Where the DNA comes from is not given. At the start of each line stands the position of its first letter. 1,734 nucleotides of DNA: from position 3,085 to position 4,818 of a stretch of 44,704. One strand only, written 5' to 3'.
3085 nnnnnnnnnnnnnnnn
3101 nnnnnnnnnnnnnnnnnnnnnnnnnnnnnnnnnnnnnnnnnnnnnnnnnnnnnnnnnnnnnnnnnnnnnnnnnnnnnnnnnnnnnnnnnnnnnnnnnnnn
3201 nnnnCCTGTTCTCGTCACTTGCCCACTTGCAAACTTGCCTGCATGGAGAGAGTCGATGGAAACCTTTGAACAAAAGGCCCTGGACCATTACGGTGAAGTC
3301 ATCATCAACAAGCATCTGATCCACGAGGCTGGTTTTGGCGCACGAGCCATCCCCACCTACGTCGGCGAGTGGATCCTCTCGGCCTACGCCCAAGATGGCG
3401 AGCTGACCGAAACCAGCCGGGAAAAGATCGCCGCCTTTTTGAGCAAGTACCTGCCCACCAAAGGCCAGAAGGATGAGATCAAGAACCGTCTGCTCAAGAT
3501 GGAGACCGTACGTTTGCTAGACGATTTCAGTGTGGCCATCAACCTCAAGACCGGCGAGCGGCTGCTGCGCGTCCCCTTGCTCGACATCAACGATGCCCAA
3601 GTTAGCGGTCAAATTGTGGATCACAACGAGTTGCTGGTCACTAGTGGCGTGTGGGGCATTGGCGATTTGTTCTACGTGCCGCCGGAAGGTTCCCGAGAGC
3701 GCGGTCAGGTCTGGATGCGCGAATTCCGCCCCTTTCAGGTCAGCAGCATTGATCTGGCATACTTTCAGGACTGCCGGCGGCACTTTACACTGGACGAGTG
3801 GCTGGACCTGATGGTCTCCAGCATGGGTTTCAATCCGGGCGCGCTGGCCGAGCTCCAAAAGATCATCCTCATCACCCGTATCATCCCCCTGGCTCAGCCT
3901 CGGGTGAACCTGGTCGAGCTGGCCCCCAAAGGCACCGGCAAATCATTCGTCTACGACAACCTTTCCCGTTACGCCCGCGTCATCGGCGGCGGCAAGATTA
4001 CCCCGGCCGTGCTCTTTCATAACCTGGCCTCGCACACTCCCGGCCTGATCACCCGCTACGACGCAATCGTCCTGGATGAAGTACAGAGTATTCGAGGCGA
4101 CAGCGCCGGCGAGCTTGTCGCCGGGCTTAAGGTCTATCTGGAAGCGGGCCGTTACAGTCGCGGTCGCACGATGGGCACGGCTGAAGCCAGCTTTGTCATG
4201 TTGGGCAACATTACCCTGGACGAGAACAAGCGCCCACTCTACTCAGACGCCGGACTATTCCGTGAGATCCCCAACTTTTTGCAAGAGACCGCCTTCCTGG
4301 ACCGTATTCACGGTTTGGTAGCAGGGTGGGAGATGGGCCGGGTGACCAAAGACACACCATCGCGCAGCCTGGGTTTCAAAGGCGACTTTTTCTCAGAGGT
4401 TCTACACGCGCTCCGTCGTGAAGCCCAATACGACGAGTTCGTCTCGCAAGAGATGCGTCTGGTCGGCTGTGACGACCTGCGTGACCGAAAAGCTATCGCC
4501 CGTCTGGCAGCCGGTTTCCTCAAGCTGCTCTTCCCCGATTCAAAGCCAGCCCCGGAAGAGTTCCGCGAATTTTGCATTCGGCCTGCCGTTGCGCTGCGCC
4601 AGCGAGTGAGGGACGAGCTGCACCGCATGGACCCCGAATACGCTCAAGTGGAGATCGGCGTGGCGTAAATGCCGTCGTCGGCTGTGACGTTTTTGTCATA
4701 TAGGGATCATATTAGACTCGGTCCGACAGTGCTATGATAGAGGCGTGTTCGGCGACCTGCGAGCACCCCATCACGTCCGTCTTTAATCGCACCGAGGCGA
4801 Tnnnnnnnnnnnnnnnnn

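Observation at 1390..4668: PglZ-domain protein plus BrxL-like ATPase two-gene cassette directly downstream of an IS630 insertion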

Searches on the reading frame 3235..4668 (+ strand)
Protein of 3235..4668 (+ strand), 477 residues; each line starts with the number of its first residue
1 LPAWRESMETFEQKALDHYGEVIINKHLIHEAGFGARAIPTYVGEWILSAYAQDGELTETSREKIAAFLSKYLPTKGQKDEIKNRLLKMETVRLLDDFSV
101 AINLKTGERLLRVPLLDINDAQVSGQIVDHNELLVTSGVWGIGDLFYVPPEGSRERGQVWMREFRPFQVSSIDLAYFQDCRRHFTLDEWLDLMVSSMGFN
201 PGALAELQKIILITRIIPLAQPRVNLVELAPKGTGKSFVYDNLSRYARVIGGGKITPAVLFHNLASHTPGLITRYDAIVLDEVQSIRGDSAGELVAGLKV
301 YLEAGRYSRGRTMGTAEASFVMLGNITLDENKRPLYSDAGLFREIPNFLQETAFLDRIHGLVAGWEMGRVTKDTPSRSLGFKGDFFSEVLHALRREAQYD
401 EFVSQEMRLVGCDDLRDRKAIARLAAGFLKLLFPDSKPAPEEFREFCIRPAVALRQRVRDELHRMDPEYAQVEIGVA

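Call 3: search_protein_families(library=pfam, proteins=[window:3235-4668:+], max_evalue=0.01)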
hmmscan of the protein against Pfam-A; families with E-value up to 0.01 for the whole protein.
window:3235-4668:+ (477 aa): 2 families
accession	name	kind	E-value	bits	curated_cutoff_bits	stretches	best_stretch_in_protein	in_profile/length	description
PF13337.12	BrxL_ATPase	-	5.6e-102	341.2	25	1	160-473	2-311/313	Lon-like protease BrxL-like, ATPase domain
PF20442.3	BrxL_N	-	2.4e-25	89.4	28.2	1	18-147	2-132/132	BREX system Lon protease-like protein BrxL N-terminal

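Call 4: search_protein_families(library=ncbifam, proteins=[window:3235-4668:+], max_evalue=0.01)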
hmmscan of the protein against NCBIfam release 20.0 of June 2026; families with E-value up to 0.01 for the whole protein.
window:3235-4668:+ (477 aa): 2 families
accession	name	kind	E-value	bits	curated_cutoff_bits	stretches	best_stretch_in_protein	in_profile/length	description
TIGR02688.1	TIGR02688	equivalog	1.7e-133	445.5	329.3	1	17-467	3-449/449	BREX system Lon protease-like protein BrxL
TIGR02653.1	Lon_rel_chp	hypoth_equivalog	5.8e-77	259.6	628.25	1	11-472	4-462/675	protease Lon-related BREX system protein BrxL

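Call 5: search_protein_families(library=padloc, proteins=[window:3235-4668:+], max_evalue=0.01)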
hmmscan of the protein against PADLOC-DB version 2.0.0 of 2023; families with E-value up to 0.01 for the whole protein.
window:3235-4668:+ (477 aa): 5 families
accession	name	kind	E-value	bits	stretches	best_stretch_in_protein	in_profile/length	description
PDLC02505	BrxL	-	7.2e-119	395.8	1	9-471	2-470/482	BrxL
PDLC02507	BrxL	-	5.4e-108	359.9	1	18-472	21-470/482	BrxL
PDLC02508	BrxL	-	6.3e-97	323.5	1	8-474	1-463/698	BrxL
PDLC02506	BrxL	-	1e-92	309.6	1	8-466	5-460/680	BrxL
PDLC02509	BrxL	-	8.7e-63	210.7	2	161-472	201-513/535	BrxL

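Call 10: find_encoding_contigs(protein=window:3256-4668:+, flank=10000, max_places=6)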
Protein window:3256-4668:+ (470 aa): no gene with exactly this product is on record in the collection.

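Call 53: search_solved_structures(query=window:3256-4668:+, max_evalue=0.001, show_alignments=1)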
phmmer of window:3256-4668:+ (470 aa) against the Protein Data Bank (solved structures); distinct sequences matched with E-value up to 0.001: 2.
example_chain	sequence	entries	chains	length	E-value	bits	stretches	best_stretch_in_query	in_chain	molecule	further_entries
8emc_A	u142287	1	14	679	2.6e-55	191.4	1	5-458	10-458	Protease Lon-related BREX system protein BrxL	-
8emh_A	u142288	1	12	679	6.7e-55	190.1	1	5-458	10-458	Protease Lon-related BREX system protein BrxL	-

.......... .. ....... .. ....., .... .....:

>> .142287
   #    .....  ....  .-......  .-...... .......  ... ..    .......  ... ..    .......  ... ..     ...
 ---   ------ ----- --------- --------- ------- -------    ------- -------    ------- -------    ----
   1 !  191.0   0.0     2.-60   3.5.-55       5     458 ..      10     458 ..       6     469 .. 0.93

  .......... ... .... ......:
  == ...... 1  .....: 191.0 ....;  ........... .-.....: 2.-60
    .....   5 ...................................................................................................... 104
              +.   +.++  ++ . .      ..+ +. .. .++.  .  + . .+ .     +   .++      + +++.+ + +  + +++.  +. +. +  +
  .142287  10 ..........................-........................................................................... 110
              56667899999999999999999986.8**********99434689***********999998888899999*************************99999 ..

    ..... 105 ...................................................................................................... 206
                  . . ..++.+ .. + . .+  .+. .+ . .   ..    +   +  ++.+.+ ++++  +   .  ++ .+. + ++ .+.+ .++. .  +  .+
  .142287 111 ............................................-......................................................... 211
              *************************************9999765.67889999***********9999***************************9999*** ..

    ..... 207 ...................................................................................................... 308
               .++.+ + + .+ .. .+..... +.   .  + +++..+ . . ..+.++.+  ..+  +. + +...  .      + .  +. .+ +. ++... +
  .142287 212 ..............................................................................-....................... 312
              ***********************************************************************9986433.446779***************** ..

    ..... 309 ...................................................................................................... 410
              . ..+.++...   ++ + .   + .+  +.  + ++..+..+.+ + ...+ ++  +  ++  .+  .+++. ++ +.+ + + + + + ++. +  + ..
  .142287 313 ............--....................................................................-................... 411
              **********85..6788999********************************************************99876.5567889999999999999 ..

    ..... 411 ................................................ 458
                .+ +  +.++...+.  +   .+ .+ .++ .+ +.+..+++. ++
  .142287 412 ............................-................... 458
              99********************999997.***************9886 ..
